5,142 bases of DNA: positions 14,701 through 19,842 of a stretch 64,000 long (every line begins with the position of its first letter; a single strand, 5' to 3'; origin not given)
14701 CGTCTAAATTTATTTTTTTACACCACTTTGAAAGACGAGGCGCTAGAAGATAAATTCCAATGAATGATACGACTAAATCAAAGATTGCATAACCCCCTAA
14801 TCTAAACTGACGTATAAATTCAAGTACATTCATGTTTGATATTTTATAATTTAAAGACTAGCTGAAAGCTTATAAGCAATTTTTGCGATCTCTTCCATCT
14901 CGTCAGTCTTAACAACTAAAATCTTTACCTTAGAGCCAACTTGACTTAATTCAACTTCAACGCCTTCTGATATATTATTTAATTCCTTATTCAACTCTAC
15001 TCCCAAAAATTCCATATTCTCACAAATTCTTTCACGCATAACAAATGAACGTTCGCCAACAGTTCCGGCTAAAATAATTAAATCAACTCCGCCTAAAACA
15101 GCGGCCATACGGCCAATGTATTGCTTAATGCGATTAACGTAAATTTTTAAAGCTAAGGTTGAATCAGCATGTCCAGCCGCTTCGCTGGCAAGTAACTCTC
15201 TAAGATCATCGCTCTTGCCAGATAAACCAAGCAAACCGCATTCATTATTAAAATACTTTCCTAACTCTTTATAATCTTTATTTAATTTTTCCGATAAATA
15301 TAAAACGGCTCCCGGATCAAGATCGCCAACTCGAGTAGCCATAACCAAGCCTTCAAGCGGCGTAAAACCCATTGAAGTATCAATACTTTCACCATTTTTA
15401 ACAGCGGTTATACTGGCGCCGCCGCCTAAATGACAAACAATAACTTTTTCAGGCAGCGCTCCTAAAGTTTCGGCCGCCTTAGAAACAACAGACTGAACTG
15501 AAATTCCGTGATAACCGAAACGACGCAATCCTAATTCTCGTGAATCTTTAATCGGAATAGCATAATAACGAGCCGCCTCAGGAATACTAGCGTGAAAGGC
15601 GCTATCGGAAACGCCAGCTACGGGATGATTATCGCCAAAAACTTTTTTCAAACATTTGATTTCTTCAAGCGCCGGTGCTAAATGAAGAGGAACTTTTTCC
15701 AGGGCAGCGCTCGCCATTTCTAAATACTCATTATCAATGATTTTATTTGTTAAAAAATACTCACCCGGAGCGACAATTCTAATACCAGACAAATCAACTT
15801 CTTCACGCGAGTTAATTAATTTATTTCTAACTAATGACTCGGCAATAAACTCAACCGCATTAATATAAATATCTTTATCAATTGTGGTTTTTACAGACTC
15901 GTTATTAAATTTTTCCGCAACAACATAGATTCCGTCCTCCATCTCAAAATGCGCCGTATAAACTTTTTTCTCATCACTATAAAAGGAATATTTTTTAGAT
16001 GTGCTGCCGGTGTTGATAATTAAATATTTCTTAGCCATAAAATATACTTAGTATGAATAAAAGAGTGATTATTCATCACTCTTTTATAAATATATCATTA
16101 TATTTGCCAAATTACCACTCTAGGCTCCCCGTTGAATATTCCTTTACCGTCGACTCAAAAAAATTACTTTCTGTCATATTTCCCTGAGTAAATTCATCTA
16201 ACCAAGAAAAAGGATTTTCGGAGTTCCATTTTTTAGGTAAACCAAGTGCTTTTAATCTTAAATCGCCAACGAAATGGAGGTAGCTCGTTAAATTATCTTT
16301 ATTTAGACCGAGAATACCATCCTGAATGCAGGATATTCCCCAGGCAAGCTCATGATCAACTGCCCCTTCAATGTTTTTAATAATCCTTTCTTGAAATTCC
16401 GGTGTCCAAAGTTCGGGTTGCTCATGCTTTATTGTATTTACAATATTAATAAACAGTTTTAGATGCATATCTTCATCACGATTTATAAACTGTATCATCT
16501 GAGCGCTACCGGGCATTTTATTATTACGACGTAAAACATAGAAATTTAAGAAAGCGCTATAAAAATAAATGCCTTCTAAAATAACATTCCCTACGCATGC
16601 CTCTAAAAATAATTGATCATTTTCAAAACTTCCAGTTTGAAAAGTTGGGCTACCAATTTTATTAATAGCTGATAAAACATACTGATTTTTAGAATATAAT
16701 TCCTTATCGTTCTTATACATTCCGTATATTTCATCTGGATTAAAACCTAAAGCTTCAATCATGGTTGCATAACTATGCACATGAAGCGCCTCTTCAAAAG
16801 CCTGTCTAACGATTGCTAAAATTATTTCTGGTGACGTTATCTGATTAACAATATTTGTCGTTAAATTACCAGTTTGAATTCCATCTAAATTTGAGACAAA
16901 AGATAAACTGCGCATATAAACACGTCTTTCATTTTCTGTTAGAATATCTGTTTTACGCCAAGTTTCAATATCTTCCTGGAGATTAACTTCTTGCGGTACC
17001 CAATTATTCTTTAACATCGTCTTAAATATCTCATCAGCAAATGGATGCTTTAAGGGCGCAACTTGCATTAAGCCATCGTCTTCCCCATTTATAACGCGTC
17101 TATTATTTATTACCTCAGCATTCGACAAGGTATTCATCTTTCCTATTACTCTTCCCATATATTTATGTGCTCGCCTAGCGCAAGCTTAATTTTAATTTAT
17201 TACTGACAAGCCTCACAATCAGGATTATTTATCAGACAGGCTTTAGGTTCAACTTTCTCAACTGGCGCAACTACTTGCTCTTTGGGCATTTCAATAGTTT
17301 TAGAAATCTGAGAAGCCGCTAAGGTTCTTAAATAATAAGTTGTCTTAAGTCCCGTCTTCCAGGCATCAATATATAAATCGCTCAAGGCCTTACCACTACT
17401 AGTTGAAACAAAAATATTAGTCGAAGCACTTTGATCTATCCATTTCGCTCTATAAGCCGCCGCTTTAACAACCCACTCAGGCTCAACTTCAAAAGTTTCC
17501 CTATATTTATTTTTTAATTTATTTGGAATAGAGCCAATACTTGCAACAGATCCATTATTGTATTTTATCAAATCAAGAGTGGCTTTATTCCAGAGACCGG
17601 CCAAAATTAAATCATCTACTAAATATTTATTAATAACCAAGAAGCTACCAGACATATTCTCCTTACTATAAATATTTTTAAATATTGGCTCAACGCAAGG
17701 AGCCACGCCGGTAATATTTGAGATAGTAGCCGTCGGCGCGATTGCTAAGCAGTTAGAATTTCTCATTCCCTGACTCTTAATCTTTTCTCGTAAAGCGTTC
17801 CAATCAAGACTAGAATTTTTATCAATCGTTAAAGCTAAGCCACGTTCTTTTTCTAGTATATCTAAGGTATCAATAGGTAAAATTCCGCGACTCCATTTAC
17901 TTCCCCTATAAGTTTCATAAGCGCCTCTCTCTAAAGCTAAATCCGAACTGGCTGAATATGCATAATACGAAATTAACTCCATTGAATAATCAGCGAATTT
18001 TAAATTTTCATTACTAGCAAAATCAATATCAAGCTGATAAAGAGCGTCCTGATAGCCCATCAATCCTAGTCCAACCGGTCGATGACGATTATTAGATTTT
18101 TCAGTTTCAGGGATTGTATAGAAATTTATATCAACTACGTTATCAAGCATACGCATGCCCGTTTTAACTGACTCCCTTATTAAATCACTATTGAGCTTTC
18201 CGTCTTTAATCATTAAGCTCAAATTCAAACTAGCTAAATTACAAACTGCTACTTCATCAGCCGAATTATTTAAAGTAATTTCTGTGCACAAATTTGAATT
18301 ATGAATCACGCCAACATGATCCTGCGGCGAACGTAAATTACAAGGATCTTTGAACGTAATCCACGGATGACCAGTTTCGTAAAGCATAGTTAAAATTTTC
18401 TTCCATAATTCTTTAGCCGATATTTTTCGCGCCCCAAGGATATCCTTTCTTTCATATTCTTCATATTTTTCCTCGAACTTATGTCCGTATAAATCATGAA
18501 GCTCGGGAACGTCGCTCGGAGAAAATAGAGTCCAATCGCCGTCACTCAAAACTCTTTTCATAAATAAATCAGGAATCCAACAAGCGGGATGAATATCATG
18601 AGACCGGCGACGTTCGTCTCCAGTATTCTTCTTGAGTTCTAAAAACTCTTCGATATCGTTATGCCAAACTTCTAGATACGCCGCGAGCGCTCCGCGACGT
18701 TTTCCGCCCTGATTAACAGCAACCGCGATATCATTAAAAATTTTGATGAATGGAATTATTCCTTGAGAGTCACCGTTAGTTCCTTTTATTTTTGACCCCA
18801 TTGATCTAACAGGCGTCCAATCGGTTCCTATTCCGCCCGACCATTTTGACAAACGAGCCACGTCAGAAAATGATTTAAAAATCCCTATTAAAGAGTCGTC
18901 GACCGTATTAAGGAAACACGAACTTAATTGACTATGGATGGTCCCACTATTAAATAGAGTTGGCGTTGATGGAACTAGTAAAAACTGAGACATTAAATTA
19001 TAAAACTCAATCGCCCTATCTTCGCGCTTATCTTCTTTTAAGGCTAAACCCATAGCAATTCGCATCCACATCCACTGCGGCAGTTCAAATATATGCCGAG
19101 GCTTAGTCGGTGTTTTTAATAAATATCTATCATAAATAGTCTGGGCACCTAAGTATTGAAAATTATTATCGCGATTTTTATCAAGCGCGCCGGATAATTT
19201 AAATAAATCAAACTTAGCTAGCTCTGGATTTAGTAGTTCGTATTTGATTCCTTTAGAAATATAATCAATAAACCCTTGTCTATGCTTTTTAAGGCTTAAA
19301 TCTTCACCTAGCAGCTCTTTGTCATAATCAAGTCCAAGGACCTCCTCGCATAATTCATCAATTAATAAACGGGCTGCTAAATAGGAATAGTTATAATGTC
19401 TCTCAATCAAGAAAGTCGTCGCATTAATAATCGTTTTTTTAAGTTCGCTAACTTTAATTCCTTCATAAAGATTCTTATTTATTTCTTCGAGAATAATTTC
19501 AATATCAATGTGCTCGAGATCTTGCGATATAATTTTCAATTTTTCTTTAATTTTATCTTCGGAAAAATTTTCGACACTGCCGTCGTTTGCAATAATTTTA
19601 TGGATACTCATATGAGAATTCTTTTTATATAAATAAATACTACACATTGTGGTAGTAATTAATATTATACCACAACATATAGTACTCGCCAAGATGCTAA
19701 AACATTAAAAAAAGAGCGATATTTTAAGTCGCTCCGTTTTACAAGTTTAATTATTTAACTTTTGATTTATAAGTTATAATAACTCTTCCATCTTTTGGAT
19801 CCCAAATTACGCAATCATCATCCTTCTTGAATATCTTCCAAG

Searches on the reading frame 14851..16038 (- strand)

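Call 70: search_protein_families(library=pfam, proteins=[window:14851-16038:-], max_evalue=0.00001)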
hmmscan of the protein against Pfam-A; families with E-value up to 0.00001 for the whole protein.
window:14851-16038:- (395 aa): 1 family
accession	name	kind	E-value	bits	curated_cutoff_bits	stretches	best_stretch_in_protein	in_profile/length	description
PF00871.23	Acetate_kinase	-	5.5e-97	325.3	22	1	5-385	2-391/392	Acetokinase family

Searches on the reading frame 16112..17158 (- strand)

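Call 70: search_protein_families(library=pfam, proteins=[window:16112-17158:-], max_evalue=0.00001)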
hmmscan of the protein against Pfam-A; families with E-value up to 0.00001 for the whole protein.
window:16112-17158:- (348 aa): 1 family
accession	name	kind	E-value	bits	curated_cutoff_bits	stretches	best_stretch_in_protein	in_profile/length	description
PF00268.27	Ribonuc_red_sm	-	2.7e-73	247.2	33.6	1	32-316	3-281/281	Ribonucleotide reductase, small chain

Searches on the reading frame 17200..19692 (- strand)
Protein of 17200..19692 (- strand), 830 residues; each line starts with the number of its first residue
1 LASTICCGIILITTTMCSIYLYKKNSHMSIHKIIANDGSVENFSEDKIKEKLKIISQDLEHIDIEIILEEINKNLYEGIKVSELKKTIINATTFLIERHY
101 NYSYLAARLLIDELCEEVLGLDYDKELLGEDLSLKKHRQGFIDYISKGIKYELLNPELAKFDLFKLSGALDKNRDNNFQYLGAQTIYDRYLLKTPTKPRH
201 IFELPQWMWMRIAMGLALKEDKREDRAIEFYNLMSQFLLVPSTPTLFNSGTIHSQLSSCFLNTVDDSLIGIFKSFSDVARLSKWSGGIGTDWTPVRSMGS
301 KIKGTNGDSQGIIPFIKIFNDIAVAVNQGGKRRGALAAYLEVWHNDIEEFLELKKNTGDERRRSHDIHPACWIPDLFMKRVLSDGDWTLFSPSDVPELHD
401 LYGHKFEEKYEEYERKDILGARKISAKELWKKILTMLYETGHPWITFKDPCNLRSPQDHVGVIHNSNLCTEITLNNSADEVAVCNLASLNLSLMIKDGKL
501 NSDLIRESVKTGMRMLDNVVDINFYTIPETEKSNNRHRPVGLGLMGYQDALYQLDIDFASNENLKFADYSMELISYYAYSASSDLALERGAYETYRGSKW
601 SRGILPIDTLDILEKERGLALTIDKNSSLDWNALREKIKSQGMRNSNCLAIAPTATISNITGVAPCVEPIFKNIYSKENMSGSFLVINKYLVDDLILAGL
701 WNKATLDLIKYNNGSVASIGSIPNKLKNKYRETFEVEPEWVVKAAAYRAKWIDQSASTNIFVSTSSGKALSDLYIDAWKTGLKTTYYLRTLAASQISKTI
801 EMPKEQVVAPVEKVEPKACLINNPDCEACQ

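Call 70: search_protein_families(library=pfam, proteins=[window:17200-19692:-], max_evalue=0.00001)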
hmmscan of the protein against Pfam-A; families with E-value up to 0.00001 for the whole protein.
window:17200-19692:- (830 aa): 3 families
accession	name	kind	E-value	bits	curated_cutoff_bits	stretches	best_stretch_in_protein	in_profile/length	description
PF02867.20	Ribonuc_red_lgC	-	2.4e-193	643.9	23.9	1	257-788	1-523/523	Ribonucleotide reductase, barrel domain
PF00317.26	Ribonuc_red_lgN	-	3.8e-25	88.2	28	1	177-251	2-74/77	Ribonucleotide reductase, all-alpha domain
PF03477.21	ATP-cone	-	6.1e-08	33.5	25.8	1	32-113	2-84/88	ATP cone domain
